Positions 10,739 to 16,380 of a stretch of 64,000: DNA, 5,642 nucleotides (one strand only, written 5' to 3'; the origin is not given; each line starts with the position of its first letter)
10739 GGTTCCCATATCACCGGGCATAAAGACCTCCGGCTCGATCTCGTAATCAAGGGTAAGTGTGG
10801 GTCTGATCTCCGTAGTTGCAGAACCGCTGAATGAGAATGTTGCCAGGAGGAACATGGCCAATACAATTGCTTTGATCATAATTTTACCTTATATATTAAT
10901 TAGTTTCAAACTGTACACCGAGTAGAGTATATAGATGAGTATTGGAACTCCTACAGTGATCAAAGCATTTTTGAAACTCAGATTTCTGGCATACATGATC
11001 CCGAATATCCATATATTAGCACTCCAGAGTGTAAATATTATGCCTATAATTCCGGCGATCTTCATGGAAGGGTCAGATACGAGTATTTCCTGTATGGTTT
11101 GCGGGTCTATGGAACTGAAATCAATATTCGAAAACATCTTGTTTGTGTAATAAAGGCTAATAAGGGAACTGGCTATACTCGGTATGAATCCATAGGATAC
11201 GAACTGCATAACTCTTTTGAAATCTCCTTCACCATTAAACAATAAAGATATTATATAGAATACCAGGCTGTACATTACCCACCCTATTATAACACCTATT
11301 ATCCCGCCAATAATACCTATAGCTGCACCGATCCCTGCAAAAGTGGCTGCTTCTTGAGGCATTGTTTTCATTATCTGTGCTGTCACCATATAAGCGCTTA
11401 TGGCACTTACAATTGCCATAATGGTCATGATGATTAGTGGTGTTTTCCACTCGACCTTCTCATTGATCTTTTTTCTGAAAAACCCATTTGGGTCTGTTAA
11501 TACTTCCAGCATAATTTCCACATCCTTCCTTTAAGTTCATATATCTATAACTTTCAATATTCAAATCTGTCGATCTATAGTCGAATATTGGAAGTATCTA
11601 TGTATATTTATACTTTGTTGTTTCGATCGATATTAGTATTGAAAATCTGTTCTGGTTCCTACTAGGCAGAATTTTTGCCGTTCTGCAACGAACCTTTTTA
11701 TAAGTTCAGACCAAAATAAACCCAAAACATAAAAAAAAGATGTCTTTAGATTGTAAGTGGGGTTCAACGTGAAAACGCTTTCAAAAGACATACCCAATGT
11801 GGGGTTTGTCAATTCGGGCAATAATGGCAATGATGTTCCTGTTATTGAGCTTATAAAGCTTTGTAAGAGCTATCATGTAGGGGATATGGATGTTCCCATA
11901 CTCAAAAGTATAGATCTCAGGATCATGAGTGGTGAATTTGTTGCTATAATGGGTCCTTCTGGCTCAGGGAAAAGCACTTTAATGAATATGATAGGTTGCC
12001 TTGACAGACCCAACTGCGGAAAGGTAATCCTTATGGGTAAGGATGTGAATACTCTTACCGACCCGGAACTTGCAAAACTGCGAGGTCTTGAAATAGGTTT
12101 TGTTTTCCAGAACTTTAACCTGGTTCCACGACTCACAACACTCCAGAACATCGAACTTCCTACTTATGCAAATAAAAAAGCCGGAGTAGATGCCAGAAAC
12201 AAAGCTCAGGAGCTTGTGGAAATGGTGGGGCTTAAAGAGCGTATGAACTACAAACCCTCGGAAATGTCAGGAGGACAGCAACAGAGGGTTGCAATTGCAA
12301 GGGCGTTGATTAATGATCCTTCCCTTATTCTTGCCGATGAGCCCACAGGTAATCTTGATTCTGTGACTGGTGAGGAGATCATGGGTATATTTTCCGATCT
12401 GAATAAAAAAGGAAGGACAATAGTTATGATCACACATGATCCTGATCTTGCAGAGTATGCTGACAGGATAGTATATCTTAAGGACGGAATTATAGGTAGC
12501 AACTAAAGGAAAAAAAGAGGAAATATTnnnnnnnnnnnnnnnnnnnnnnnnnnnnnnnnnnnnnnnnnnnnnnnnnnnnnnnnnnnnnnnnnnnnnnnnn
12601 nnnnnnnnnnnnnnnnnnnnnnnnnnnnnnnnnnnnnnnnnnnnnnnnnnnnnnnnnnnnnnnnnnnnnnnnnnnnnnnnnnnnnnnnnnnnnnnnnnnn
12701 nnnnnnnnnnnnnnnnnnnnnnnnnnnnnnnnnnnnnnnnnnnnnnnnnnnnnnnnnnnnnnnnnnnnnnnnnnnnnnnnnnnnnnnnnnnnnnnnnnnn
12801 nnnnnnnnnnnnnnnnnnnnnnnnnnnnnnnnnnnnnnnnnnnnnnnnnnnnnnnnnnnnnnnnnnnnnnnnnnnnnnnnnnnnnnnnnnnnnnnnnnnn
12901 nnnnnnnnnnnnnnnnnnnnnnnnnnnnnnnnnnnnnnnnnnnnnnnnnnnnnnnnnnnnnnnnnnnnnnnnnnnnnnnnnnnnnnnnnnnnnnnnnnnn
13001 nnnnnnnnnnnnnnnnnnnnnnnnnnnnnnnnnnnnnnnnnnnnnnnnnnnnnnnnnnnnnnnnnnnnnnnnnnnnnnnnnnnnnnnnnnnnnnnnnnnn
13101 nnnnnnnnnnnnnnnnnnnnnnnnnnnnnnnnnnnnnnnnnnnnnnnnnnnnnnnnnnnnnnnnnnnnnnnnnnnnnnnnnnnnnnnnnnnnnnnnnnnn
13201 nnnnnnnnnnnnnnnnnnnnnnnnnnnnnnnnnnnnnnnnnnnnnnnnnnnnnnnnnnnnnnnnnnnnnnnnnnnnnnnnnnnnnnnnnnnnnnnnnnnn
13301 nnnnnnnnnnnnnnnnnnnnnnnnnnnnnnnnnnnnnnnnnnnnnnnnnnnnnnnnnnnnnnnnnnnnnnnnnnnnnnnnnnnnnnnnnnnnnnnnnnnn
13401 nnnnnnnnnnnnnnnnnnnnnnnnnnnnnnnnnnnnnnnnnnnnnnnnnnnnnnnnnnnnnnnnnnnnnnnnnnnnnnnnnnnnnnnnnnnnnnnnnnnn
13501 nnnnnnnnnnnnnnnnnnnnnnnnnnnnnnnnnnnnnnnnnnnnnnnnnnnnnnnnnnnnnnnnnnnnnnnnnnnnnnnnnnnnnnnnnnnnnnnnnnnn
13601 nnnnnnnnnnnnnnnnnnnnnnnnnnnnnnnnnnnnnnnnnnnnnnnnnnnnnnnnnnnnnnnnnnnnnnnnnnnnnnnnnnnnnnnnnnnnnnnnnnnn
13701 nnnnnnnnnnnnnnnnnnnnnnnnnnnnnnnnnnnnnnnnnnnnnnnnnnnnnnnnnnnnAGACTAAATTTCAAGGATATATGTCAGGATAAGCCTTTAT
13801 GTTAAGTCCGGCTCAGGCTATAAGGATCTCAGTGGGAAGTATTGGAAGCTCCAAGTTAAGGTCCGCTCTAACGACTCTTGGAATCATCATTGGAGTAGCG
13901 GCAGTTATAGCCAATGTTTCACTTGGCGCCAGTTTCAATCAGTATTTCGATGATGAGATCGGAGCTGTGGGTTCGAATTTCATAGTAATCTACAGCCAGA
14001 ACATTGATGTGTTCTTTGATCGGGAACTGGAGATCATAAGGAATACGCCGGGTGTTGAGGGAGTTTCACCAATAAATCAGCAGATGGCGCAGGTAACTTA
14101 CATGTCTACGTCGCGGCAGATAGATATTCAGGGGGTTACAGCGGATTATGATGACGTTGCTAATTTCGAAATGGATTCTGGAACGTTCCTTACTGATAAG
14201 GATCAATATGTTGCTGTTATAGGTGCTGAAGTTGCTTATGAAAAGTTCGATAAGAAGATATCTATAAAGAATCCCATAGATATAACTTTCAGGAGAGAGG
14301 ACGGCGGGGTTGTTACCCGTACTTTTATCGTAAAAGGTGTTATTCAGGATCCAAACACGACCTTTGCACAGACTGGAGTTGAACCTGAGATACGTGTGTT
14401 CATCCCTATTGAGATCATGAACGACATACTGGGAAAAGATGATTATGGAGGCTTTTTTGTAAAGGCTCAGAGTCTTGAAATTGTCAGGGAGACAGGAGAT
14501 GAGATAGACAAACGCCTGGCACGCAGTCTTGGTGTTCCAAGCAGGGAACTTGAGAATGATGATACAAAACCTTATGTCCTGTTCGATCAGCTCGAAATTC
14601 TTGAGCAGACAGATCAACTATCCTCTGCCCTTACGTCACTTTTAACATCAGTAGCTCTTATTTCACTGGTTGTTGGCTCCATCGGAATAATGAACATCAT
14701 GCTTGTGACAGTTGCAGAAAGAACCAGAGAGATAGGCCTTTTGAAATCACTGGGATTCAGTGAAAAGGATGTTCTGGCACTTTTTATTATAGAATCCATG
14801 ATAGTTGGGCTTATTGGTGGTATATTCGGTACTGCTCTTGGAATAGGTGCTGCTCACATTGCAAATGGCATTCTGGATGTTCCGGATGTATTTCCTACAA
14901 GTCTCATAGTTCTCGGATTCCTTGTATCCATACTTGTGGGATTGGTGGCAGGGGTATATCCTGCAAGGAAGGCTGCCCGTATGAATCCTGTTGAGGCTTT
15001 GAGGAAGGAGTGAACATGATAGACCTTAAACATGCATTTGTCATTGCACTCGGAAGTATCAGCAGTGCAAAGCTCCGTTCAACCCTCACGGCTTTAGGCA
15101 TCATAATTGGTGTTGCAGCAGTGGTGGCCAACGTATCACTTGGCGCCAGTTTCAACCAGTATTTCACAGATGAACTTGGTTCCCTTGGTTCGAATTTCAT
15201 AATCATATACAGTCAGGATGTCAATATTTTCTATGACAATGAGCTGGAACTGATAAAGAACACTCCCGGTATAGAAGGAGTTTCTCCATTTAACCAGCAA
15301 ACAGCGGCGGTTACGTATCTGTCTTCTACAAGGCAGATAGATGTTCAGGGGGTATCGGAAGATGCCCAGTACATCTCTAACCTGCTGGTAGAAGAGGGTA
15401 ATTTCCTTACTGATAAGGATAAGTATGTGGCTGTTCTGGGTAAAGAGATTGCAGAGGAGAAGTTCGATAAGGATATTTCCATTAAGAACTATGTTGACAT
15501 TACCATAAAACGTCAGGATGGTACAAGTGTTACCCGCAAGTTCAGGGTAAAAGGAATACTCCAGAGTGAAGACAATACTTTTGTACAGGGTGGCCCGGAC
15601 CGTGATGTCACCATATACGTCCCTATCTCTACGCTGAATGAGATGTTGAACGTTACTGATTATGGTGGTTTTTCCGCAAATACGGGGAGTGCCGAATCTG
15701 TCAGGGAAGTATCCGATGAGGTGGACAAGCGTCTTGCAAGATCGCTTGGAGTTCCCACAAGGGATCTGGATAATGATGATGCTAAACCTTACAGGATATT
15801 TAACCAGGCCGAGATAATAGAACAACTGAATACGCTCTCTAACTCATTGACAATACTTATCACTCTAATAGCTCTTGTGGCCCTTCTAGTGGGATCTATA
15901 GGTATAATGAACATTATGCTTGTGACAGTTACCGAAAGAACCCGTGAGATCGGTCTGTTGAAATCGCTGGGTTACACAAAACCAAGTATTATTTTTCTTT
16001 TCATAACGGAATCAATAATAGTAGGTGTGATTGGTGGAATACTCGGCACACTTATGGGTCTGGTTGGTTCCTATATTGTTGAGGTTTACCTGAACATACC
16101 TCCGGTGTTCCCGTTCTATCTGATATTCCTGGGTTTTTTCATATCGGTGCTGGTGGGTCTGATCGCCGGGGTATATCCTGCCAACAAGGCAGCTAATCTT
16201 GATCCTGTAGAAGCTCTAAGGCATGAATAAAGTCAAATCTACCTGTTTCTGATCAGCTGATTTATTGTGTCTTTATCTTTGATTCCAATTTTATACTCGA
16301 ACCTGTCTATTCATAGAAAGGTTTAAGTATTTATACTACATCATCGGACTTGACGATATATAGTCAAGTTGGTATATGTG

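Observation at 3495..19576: Three FtsX/MacB-type ABC modules, each paired with a COG1361-like surface protein, packed into 16 kb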

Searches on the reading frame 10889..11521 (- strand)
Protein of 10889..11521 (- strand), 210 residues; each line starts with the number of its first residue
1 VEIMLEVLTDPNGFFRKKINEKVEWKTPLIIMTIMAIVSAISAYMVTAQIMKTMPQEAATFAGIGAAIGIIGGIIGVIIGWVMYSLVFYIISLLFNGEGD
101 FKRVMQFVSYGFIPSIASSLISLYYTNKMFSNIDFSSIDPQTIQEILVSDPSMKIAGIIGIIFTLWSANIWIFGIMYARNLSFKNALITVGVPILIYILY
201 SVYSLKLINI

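Call 3: search_protein_families(library=pfam, proteins=[window:10889-11521:-], max_evalue=0.01)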
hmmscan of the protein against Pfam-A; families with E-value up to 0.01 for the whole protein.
window:10889-11521:- (210 aa): 1 family
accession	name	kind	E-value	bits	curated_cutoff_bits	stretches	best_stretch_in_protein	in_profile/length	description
PF04893.22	Yip1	-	2.2e-28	99.7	28.6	1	6-202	2-170/173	Yip1 domain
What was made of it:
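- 10889..11521 (-): Yip1-family polytopic membrane protein (210 aa), YknW-like. It is the first gene of module A. Pfam Yip1 2.2e-28 (call 3).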

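Call 6: search_protein_families(library=ncbifam, proteins=[window:10889-11521:-], max_evalue=0.01)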
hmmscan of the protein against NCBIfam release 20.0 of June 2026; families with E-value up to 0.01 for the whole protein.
window:10889-11521:- (210 aa): 1 family
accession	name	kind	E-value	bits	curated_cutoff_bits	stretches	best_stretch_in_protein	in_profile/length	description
NF052650.1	YknW_fam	equivalog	3.9e-12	46.1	110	1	5-198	18-211/213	YknW family membrane protein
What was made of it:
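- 10889..11521 (-): NCBIfam YknW_fam gives 3.9e-12 and 46 bits, full length but below the 110-bit cut-off (call 6).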

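Call 68: search_protein_families(library=padloc, proteins=[window:10889-11521:-], max_evalue=0.001)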
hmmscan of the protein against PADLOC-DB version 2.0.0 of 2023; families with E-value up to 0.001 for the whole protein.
window:10889-11521:- (210 aa): 0 families

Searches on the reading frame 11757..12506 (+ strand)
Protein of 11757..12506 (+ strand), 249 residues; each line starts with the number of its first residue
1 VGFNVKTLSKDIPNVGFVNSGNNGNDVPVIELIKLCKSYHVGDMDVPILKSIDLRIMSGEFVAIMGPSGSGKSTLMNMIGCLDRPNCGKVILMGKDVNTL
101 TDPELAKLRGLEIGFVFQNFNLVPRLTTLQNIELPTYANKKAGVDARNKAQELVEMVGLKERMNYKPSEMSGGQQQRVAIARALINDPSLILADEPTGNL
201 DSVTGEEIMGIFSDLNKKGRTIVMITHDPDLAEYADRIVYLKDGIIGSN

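Call 4: search_protein_families(library=pfam, proteins=[window:11757-12506:+], max_evalue=0.01)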
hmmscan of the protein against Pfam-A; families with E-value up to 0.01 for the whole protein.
window:11757-12506:+ (249 aa): 6 families
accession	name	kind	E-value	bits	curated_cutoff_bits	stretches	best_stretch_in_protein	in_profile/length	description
PF00005.33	ABC_tran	-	2.3e-34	119.4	25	1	49-197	1-136/137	ABC transporter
PF02463.25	SMC_N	-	2.9e-07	30.6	40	1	58-240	23-210/220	RecF/RecN/SMC N terminal domain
PF13304.12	AAA_21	-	5.7e-06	27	27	0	167-231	235-302/304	AAA domain, putative AbiEii toxin, Type IV TA system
PF13555.12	AAA_29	-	0.0007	19.7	27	1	59-76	23-39/61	P-loop containing region of AAA domain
PF03193.22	RsgA_GTPase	-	0.0013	19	30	1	57-79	104-126/174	RsgA GTPase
PF13401.12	AAA_22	-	0.007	17.1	27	0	59-83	5-29/130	AAA domain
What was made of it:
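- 11757..12506 (+): Module B ABC ATPase (249 aa from a GTG start; the true start is uncertain). Pfam ABC_tran 2.3e-34 (call 4).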

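Call 6: search_protein_families(library=ncbifam, proteins=[window:11757-12506:+], max_evalue=0.01)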
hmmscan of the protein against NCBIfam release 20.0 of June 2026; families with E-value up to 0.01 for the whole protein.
window:11757-12506:+ (249 aa): 200 families (the best 25 are shown)
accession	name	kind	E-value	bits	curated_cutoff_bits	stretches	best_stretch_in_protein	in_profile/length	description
NF007826.0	PRK10535.1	equivalog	1.6e-75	254.6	966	1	28-246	3-221/648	macrolide ABC transporter ATP-binding protein/permease MacB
TIGR02211.1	LolD_lipo_ex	equivalog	1.6e-69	233.8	307.75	1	30-246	2-219/221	lipoprotein-releasing ABC transporter ATP-binding protein LolD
NF038007.1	ABC_ATP_DarD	equivalog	3.6e-66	222.7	375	1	30-245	2-217/218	darobactin export ABC transporter ATP-binding protein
TIGR03608.1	L_ocin_972_ABC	subfamily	1e-63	214.5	254.85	1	47-241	12-206/206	putative bacteriocin export ABC transporter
TIGR02982.1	heterocyst_DevA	subfamily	1.4e-63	214.4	295.8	1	29-246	1-219/220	ABC exporter ATP-binding subunit, DevA family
TIGR02673.1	FtsE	equivalog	1.8e-63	214.1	264.85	1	29-244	1-213/214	cell division ATP-binding protein FtsE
NF008639.0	PRK11629.1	equivalog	8.8e-63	211.8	360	1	29-246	6-224/234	lipoprotein-releasing ABC transporter ATP-binding protein LolD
NF007879.0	PRK10584.1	equivalog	1.7e-60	204.6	336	1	29-245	6-223/228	putative ABC transporter ATP-binding protein YbbA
TIGR01186.1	proV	subfamily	2.9e-52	178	326.6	1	49-246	9-208/363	betaine/proline/choline family ABC transporter ATP-binding protein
NF007027.0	PRK09493.1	equivalog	3.4e-52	177.2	379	1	40-247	10-215/240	glutamine ABC transporter ATP-binding protein GlnQ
TIGR02315.1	ABC_phnC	equivalog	3.5e-52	177.2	266.1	1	30-246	2-224/243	phosphonate ABC transporter ATP-binding protein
TIGR03265.1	PhnT2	equivalog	2.6e-48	165.1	457.7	1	45-246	16-213/353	putative 2-aminoethylphosphonate ABC transporter ATP-binding protein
NF008428.0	PRK11264.1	equivalog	4.6e-48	163.6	406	1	29-246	3-222/250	L-cystine ABC transporter ATP-binding protein TcyN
TIGR02314.1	ABC_MetN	equivalog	8.2e-48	163.2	499.7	1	30-232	2-204/343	methionine ABC transporter ATP-binding protein MetN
NF040933.2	ABC_arch_GlcV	equivalog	2.5e-47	161.5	450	1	30-246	3-220/357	glucose ABC transporter ATP-binding protein GlcV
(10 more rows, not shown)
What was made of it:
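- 11757..12506 (+): NCBIfam top matches are MacB, LolD and DarD (call 6).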

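Call 38: search_solved_structures(query=window:11757-12506:+, max_evalue=1e-40)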
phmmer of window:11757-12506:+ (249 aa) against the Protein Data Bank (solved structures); distinct sequences matched with E-value up to 1e-40: 74 (the best 60 are shown).
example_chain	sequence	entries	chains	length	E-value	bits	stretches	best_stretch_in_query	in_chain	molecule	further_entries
5xu1_A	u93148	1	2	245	1.3e-72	247.6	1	24-248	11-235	ABC transporter ATP-binding protein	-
1f3o_A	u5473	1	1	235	1.8e-69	237.3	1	30-246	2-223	HYPOTHETICAL ABC TRANSPORTER ATP-BINDING PROTEIN MJ0796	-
1l2t_A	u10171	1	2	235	4.7e-69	236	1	30-246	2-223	Hypothetical ABC transporter ATP-binding protein MJ0796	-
3tif_A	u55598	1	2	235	6.5e-68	232.3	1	30-246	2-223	Uncharacterized ABC transporter ATP-binding protein MJ0796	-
5lj9_A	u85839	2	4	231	1e-63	218.5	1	27-246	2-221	Macrolide export ATP-binding/permease protein MacB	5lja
5nik_J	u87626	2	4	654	1e-62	215.2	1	28-246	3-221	Macrolide export ATP-binding/permease protein MacB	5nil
5lil_A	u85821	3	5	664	1.4e-58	201.7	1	23-247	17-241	Macrolide export ATP-binding/permease protein MacB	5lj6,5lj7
2pcj_A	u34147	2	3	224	6.7e-57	196.2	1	47-246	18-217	Lipoprotein-releasing system ATP-binding protein lolD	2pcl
5gko_A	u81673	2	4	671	7.1e-56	192.9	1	29-246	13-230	Macrolide export ATP-binding/permease protein MacB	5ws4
9ugg_A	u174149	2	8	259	9.2e-55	189.2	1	29-245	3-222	Lantibiotic ABC transporter ATP-binding protein PsdA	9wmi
7v8l_D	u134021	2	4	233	9.6e-55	189.2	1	31-246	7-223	Lipoprotein-releasing system ATP-binding protein LolD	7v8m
9rlc_D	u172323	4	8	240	1.1e-54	189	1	31-246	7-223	Lipoprotein-releasing system ATP-binding protein LolD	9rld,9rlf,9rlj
9rle_D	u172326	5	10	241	1.1e-54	189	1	31-246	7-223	Lipoprotein-releasing system ATP-binding protein LolD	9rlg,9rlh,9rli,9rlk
7arh_F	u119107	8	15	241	1.1e-54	189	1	31-246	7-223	Lipoprotein-releasing system ATP-binding protein LolD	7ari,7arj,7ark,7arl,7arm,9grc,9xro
7mdy_D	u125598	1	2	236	1.2e-54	188.9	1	32-246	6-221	Lipoprotein-releasing system ATP-binding protein LolD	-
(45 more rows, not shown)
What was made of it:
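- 11757..12506 (+): PDB matches are 5xu1_A at 1.3e-72 and MJ0796 at 1.8e-69 (call 38).
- On Type VII (MacB/FtsX-type) ABC transporter: For the module B ATPase, the NCBIfam top hits are MacB, LolD, DarD and FtsE (call 6), and the PDB hits are Spr0694, MJ0796 and MacB (call 38).
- Checked: For the one scanned (11757-12506), the best NCBIfam and PDB matches are MacB, LolD, Spr0694 and MJ0796 (calls 6, 38).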

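Call 68: search_protein_families(library=padloc, proteins=[window:11757-12506:+], max_evalue=0.001)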
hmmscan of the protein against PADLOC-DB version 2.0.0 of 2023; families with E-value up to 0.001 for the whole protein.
window:11757-12506:+ (249 aa): 6 families
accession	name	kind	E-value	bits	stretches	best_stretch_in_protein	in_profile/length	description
PDLC04135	mad3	-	2.4e-34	117.5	2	151-243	246-339/374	mads_3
PDLC04140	mad8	-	4e-08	31.1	1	48-230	16-235/314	mads_8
PDLC02980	AriA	-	1.2e-06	26.7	0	167-231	235-302/304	-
PDLC04164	AriA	-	2.6e-06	25.2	0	169-243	171-249/253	-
PDLC02335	AbiLi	-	3.3e-06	24.4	0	61-82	78-99/326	AbiLi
PDLC04213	HEC-02A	-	0.00012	19.8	0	183-235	227-279/337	-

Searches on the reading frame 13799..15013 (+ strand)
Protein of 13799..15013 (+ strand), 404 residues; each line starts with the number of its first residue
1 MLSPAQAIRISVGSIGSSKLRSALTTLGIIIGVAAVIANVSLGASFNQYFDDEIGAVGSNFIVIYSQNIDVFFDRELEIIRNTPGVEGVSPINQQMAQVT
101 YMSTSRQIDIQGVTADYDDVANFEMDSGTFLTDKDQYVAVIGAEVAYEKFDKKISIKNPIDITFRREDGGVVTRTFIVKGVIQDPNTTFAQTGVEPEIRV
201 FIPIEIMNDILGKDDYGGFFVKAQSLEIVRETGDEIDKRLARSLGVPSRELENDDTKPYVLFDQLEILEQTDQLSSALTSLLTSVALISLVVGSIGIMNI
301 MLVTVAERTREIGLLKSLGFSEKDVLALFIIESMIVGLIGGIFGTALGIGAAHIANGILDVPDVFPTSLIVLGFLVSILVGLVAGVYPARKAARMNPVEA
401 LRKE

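Call 4: search_protein_families(library=pfam, proteins=[window:13799-15013:+], max_evalue=0.01)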
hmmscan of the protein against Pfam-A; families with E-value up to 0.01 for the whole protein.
window:13799-15013:+ (404 aa): 2 families
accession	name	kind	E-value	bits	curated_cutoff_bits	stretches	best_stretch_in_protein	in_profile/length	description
PF12704.14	MacB_PCD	-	3e-28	100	27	1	22-237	1-205/207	MacB-like periplasmic core domain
PF02687.27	FtsX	-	5.1e-23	81.8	25.5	1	284-397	2-120/120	FtsX-like permease C-terminal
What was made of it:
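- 13799..15013 (+): Module B permease 1 (FtsX/MacB_PCD, 404 aa). Pfam hits in call 4.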

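Call 6: search_protein_families(library=ncbifam, proteins=[window:13799-15013:+], max_evalue=0.01)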
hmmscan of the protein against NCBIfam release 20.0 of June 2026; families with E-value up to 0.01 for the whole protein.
window:13799-15013:+ (404 aa): 9 families
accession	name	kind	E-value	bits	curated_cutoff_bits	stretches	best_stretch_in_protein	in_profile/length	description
NF007826.0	PRK10535.1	equivalog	2.6e-46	158.2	966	1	7-404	257-648/648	macrolide ABC transporter ATP-binding protein/permease MacB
TIGR03434.1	ADOP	subfamily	4.3e-29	101.2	622.3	1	68-404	473-803/803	ADOP family duplicated permease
TIGR02212.1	lolCE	equivalog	1.2e-18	67.3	362.45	2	289-404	274-411/411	lipoprotein-releasing ABC transporter permease subunit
NF008076.0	PRK10814.1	exception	1.2e-11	44.3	473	1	287-404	270-399/399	lipoprotein-releasing ABC transporter permease subunit LolC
NF008357.0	PRK11146.1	exception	2.5e-11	43.1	439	2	20-118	25-123/414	lipoprotein-releasing ABC transporter permease subunit LolE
TIGR02213.1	lolE_release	exception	5.4e-09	35.4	540.35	1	20-120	22-122/411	lipoprotein-releasing ABC transporter permease subunit LolE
NF038346.1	FtsX_actino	exception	1.3e-06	28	250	1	263-373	164-276/308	permease-like cell division protein FtsX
TIGR01185.1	devC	equivalog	0.00023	20.2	290.35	1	275-397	254-376/380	ABC transporter permease DevC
NF038347.1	FtsX_Gpos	exception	0.00055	19.4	225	1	287-346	175-235/296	permease-like cell division protein FtsX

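Call 37: search_solved_structures(query=window:13799-15013:+, max_evalue=0.001)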
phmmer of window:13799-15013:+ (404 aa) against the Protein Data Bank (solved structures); distinct sequences matched with E-value up to 0.001: 14.
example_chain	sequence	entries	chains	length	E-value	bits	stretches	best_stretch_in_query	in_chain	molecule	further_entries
5nik_J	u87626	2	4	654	1e-35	126.9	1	7-404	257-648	Macrolide export ATP-binding/permease protein MacB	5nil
5gko_A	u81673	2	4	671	6.2e-35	124.3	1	6-404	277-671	Macrolide export ATP-binding/permease protein MacB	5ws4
5lil_A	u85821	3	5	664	8.8e-35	123.8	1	6-404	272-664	Macrolide export ATP-binding/permease protein MacB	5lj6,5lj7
5xu1_M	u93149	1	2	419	9e-33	117.2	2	244-404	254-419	ABC transporter permeae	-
9o9x_C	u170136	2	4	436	1.4e-13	54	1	281-404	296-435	ABC transporter permease YtrF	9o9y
9w37_A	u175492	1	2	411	6.3e-10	42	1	278-404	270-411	LolF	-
9w35_A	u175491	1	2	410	1.8e-09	40.6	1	278-402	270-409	LolF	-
9w2w_A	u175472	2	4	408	1.1e-08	37.9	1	278-401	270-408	LolF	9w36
7arh_C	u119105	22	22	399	1.5e-07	34.2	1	277-404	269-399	Lipoprotein-releasing ABC transporter permease subunit LolC | Lipo-releasing system transmembrane protein lolC | Lipoprotein-releasing system transmembrane prot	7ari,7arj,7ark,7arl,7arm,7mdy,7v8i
9rli_E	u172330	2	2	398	1.8e-06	30.7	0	288-400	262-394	Lipoprotein-releasing system transmembrane protein LolE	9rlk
7arh_E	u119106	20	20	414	2.1e-06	30.5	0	288-400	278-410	Lipoprotein-releasing system transmembrane protein LolE | Lipoprotein transporter subunit LolE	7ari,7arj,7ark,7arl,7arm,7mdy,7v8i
7mdx_B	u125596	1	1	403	7.5e-06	28.6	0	288-352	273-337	Lipoprotein-releasing system transmembrane protein LolE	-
7mdx_A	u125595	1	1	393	2.6e-05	26.8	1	277-399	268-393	Lipoprotein-releasing system transmembrane protein LolC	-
5f9q_A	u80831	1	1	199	0.0002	23.9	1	80-241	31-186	Macrolide export ATP-binding/permease protein YknZ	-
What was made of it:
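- Closest known: MacAB-TolC and the Gram-positive MacAB-like pump Spr0693-0694-0695. Same: The type VII architecture is the same, and the NBD is separate as in Spr0694 (calls 37, 38).
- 13799..15013 (+): Full-length match to the MacB TMD plus periplasmic domain: 5nik 1e-35 and Spr0695 (5xu1_M) 9e-33 (call 37).
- On Type VII (MacB/FtsX-type) ABC transporter: The permease aligns full length to the MacB TMD plus PCD (call 37).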

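Call 68: search_protein_families(library=padloc, proteins=[window:13799-15013:+], max_evalue=0.001)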
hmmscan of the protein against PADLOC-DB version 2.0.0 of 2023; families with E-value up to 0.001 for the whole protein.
window:13799-15013:+ (404 aa): 2 families
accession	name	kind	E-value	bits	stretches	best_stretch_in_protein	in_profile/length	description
PDLC01991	CARF_m8--CARF_LolE_TM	-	4.3e-14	49.6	1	286-395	440-550/810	-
PDLC01990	CARF_m8--CARF_Beta-galactosidase_LolE_TM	-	2.3e-07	26.5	1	283-395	1413-1528/1791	-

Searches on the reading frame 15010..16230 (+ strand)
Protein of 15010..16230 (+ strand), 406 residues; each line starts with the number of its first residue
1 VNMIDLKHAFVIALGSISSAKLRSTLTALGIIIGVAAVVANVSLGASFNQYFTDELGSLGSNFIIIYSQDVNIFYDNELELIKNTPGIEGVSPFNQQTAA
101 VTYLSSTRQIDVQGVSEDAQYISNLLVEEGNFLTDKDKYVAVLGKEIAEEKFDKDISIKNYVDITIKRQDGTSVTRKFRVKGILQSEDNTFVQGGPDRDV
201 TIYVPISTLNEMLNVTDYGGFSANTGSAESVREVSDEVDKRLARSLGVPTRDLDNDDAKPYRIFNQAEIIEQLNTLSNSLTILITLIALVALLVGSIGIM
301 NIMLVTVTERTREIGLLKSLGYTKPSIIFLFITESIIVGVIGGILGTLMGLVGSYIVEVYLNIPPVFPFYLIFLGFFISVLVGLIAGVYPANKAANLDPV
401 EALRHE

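Call 4: search_protein_families(library=pfam, proteins=[window:15010-16230:+], max_evalue=0.01)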
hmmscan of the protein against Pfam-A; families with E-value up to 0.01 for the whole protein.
window:15010-16230:+ (406 aa): 2 families
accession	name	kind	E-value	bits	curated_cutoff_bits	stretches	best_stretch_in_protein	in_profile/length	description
PF12704.14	MacB_PCD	-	3.7e-28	99.7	27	1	24-239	1-205/207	MacB-like periplasmic core domain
PF02687.27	FtsX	-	1.8e-21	76.8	25.5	1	286-399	2-120/120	FtsX-like permease C-terminal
